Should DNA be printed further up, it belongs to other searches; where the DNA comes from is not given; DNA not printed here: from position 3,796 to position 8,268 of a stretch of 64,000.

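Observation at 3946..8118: Giant STAND/NACHT-like NTPase with the nuclease at the C-terminus: inverted Avs-like architecture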

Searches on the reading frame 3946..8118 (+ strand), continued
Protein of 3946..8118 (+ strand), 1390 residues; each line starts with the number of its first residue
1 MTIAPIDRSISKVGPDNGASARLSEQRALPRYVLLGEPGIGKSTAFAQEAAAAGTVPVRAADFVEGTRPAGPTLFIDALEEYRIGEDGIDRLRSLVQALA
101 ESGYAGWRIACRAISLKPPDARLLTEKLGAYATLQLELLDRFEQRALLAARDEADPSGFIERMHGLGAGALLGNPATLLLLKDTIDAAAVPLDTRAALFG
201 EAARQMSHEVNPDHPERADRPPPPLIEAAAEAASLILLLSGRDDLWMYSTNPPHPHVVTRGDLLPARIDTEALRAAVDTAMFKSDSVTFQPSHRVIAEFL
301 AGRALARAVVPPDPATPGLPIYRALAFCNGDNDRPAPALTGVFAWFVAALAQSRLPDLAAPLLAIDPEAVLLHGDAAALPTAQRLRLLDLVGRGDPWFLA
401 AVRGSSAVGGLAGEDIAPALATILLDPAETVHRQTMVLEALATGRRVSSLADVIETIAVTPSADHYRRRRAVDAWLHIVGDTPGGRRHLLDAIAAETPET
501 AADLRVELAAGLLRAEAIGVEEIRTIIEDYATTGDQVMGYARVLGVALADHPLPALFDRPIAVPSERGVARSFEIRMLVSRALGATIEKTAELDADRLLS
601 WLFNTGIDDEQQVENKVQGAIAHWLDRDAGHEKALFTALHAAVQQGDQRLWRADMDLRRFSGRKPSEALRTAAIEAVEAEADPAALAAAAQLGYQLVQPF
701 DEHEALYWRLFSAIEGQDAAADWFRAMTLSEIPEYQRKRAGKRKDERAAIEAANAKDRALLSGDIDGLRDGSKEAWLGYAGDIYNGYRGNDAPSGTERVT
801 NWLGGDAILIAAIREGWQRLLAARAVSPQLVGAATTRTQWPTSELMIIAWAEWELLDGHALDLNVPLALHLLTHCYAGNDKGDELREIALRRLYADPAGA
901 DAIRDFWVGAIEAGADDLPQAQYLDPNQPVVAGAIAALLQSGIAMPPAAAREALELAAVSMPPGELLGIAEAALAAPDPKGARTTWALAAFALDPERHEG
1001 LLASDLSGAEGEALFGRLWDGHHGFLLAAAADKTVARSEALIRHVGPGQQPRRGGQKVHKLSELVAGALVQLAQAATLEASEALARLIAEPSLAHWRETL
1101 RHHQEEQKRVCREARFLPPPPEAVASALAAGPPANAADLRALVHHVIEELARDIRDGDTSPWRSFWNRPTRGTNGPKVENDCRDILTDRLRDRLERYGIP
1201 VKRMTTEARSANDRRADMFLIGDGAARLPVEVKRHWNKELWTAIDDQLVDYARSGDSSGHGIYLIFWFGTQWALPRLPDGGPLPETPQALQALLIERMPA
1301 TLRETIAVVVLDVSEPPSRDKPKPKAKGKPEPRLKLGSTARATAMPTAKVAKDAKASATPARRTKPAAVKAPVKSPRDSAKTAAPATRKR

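Call 62: search_protein_families(library=ncbifam, proteins=[L006:3668-7714:+, L007:3695-7726:+], max_evalue=0.00001)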
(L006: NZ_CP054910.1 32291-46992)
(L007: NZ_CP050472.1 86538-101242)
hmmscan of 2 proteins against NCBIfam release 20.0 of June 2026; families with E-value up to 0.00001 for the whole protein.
L006:3668-7714:+ (1348 aa): 2 families
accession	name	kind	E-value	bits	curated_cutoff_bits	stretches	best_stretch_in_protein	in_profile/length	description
NF058535.1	antiphage_EruA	equivalog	1.5e-231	772.1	1000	1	24-1344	16-1318/1318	NACHT domain-containing antiphage protein EruA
NF058534.1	antiphage_HyoA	equivalog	5.7e-26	90.5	1200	1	135-477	197-538/1430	NACHT domain-containing antiphage protein HyoA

L007:3695-7726:+ (1343 aa): 2 families
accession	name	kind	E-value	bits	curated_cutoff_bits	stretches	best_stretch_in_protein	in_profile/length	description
NF058535.1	antiphage_EruA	equivalog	5e-233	777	1000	1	21-1332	19-1318/1318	NACHT domain-containing antiphage protein EruA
NF058534.1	antiphage_HyoA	equivalog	9.6e-38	129.5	1200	1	135-1288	201-1380/1430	NACHT domain-containing antiphage protein HyoA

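Call 70: find_related_loci(query=A1, collection=genome_contigs, flank=8000)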
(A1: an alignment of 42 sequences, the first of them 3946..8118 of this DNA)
Query A1 (1390 aa) in genome_contigs; peptide patterns used: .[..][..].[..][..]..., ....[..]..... (x = any residue, [..] = any of these).
600 stretches matched a pattern (row limit reached: there are more); 155 encode a relative of the query (tblastn E <= 1e-3); the best 80 are kept; 80 distinct loci.
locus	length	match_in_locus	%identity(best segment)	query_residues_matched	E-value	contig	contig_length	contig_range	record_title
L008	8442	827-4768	39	4-1319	0e+0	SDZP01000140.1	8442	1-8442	MAG: Caulobacteraceae bacterium isolate PMG_203 scaffold_16402, whole genome shotgun sequence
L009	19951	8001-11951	34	22-1318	7e-163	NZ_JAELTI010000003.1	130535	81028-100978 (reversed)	Bosea sp. ASV33 NODE_3_length_130535_cov_18.271686, whole genome shotgun sequence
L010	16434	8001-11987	30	1-1318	7e-135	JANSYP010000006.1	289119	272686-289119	MAG: Rhodobacteraceae bacterium isolate bin.54 k141_54349_length_289119_cov_248.0029, whole genome shotgun sequence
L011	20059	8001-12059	31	1-1330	1e-133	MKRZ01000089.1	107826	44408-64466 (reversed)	MAG: Mesorhizobium sp. 61-13 SCNpilot_expt_1000_bf_scaffold_270, whole genome shotgun sequence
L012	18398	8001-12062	25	1-1329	3e-56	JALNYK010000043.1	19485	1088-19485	MAG: Gallionella sp. isolate SO_2017_GW1 bin 129 NODE_10748_length_19485_cov_5.620829_OW334_2017, whole genome shotgun s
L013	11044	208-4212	24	6-1316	2e-45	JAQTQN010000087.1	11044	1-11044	MAG: Methylobacter sp. isolate STB_140 NODE_15292_length_11044_cov_5.343593_Sandtown_B, whole genome shotgun sequence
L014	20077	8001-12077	33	15-1316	8e-44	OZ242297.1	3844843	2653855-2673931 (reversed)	MAG: Acidimicrobiales bacterium isolate 386d1096-d7b5-410a-b4ac-dc0bb20c483d genome assembly, chromosome: 1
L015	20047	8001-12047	35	1-1314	5e-43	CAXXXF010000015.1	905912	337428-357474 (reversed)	MAG: Candidatus Latescibacterota bacterium isolate cdc6522c-bbe9-4fa3-a52d-301d393956c9 genome assembly, contig: contig_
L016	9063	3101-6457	34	169-1316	4e-42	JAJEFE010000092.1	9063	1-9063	MAG: Gammaproteobacteria bacterium isolate p16x34bins.72 k141_241224, whole genome shotgun sequence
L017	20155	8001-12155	33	23-1358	1e-41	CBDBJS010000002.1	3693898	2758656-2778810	MAG: Longimicrobiales bacterium isolate 60270cfb-bcca-4a79-918d-44b5eb70727e genome assembly, contig: contig_2, whole ge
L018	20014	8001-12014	26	13-1316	2e-42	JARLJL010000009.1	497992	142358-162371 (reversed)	MAG: Sulfuriferula sp. isolate MAG_CA113 MetaCoAG_Bin_113_Anoxic_k141_755723, whole genome shotgun sequence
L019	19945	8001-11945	37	27-1316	2e-42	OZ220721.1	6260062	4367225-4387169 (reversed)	MAG: Candidatus Latescibacterota bacterium isolate 1fb1e748-2903-4aab-acc2-5860c344c101 genome assembly, chromosome: 1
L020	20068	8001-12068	33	6-1327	3e-41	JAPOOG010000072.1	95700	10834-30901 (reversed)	MAG: Bryobacterales bacterium isolate APA_bin_29 c_000000246985, whole genome shotgun sequence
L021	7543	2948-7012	36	19-1316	5e-41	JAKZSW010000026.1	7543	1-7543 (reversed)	MAG: Candidatus Tectimicrobiota bacterium isolate Langseth_MAG_00043 Langseth_MAG_00043_000000000026, whole genome shotg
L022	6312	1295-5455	38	6-1316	7e-41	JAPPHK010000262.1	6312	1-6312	MAG: Nitrospinota bacterium isolate RHO1_bin_79 NODE_13637_length_6312_cov_9.080550, whole genome shotgun sequence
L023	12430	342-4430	37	16-1314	9e-41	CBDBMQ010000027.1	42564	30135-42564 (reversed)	MAG: Rhodothermales bacterium isolate 2f1e6004-1539-424d-a2a3-fdea80cd2d68 genome assembly, contig: contig_27, whole gen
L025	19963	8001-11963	29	23-1318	5e-90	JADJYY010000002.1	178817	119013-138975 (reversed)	MAG: Hydrogenophilales bacterium isolate Lyne_18-Q3-R50-59_BATAC.79 tig00011185-10-1770270, whole genome shotgun sequenc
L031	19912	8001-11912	26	32-1318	1e-71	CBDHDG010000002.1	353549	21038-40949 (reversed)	MAG: bacterium isolate 69b2227f-91d7-440d-8fa6-b459675921ba genome assembly, contig: contig_2, whole genome shotgun sequ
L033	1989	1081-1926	35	1041-1314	1e-39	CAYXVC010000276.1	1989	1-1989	MAG TPA_asm: uncultured Gammaproteobacteria bacterium isolate SRP128015_co1_78 genome assembly, contig: NODE_123943_leng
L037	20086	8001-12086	37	32-1314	2e-37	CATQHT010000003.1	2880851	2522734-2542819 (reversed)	MAG: Rhodothermales bacterium isolate a7cc18d6-0ed0-4e83-aced-35ea7cdf15e7 genome assembly, contig: contig_3, whole geno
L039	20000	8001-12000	35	30-1341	2e-37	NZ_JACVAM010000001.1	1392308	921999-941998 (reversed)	Pseudomonas sp. PDM16 NODE_1_length_1392308_cov_52.720126, whole genome shotgun sequence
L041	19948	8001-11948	35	23-1314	4e-37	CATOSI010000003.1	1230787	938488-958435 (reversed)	MAG: uncultured Dehalococcoidia bacterium isolate 741b7de0-5fbb-4305-b724-e82bd623809b genome assembly, contig: contig_3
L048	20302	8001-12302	33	6-1314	1e-35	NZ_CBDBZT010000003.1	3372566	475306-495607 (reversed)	MAG: Candidatus Palauibacter sp. isolate d913a111-4b0a-4343-aa09-6fb2a46b27a4 contig_3, whole genome shotgun sequence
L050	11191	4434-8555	33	6-1314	1e-35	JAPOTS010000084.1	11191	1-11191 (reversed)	MAG: Bacteroidetes bacterium isolate CAR3_bin_6 NODE_1621_length_11191_cov_188.887, whole genome shotgun sequence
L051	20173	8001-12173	39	1-1314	2e-35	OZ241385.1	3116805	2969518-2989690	MAG: Rhodothermales bacterium isolate ca287509-31ff-4378-acd2-cec91d6888d7 genome assembly, chromosome: 1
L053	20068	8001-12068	34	14-1314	2e-35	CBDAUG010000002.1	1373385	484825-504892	MAG: Alphaproteobacteria bacterium isolate 85bc8abf-2a0b-40a6-bf12-b11200afe27e genome assembly, contig: contig_2, whole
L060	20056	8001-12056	40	23-1318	1e-34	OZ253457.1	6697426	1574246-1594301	MAG: Vicinamibacterales bacterium isolate 96a1e1f6-da0d-41ae-928b-732dd312bced genome assembly, chromosome: 1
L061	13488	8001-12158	34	3-1314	4e-34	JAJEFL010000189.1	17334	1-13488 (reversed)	MAG: Rhodothermales bacterium isolate p16x43bins.4 k141_1083306, whole genome shotgun sequence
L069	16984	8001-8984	32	1007-1314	4e-33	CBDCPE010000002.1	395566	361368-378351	MAG: Dehalococcoidia bacterium isolate 75f9bfcb-4f1d-406c-99af-325e5c0bd216 genome assembly, contig: contig_2, whole gen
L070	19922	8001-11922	36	27-1314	4e-33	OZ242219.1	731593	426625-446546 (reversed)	MAG: Candidatus Azotimanducaceae bacterium isolate 4e3f4a33-5720-4edb-bbdd-4cf11a4da1b9 genome assembly, chromosome: 1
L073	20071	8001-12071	36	32-1314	2e-32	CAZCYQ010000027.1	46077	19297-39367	MAG TPA_asm: uncultured Rhodothermaceae bacterium isolate SRP109090_co2_2 genome assembly, contig: NODE_919_length_46077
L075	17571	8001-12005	28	6-1314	5e-39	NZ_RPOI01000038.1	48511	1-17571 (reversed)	Citrobacter youngae strain CCUG 30791 citrobacter_youngae_CCUG30791T_0000038, whole genome shotgun sequence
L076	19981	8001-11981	33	23-1314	1e-32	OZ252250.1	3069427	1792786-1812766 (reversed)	MAG: Dehalococcoidia bacterium isolate 148742b7-5873-4ec1-8832-ba9e4de588a3 genome assembly, chromosome: 1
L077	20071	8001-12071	38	32-1314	2e-41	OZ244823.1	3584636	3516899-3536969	MAG: Rhodothermales bacterium isolate 9ce07578-5119-4228-8939-1a3e4132b483 genome assembly, chromosome: 1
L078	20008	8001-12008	26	5-1314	3e-32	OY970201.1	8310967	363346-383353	MAG: uncultured proteobacterium isolate MFD02579.bin.c.1 genome assembly, chromosome: 1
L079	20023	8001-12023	34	33-1318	3e-32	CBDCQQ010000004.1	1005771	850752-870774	MAG: Arenicellales bacterium isolate b687d975-9751-486f-9689-3abe7c8b9e48 genome assembly, contig: contig_4, whole genom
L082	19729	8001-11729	31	23-1318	5e-32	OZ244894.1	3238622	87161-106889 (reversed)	MAG: Longimicrobiales bacterium isolate d43a5e1e-c9da-4e75-8be2-8243d519a387 genome assembly, chromosome: 1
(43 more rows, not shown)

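Call 74: search_protein_families(library=ncbifam, proteins=[L075:7974-12050:+, L014:7932-12140:+, L039:8881-11928:+], max_evalue=0.00001)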
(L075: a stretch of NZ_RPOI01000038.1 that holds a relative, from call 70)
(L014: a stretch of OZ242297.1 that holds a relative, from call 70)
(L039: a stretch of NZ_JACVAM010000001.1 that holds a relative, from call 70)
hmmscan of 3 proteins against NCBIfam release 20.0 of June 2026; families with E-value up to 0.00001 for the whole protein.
L075:7974-12050:+ (1358 aa): 2 families
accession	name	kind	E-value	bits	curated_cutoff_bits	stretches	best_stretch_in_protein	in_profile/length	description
NF058535.1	antiphage_EruA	equivalog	0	1109.5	1000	1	15-1344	1-1318/1318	NACHT domain-containing antiphage protein EruA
NF058534.1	antiphage_HyoA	equivalog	6e-44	150.1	1200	2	140-778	198-847/1430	NACHT domain-containing antiphage protein HyoA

L014:7932-12140:+ (1402 aa): 2 families
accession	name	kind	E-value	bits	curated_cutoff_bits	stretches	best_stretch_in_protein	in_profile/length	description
NF058535.1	antiphage_EruA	equivalog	1.4e-263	878.2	1000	1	31-1380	17-1318/1318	NACHT domain-containing antiphage protein EruA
NF058534.1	antiphage_HyoA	equivalog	6.4e-43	146.6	1200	1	137-1381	187-1429/1430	NACHT domain-containing antiphage protein HyoA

L039:8881-11928:+ (1015 aa): 2 families
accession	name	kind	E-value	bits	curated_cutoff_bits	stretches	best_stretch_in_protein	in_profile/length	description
NF058535.1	antiphage_EruA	equivalog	2.4e-231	771.4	1000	1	11-1013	323-1318/1318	NACHT domain-containing antiphage protein EruA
NF058534.1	antiphage_HyoA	equivalog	2.6e-41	141.3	1200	1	15-999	400-1409/1430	NACHT domain-containing antiphage protein HyoA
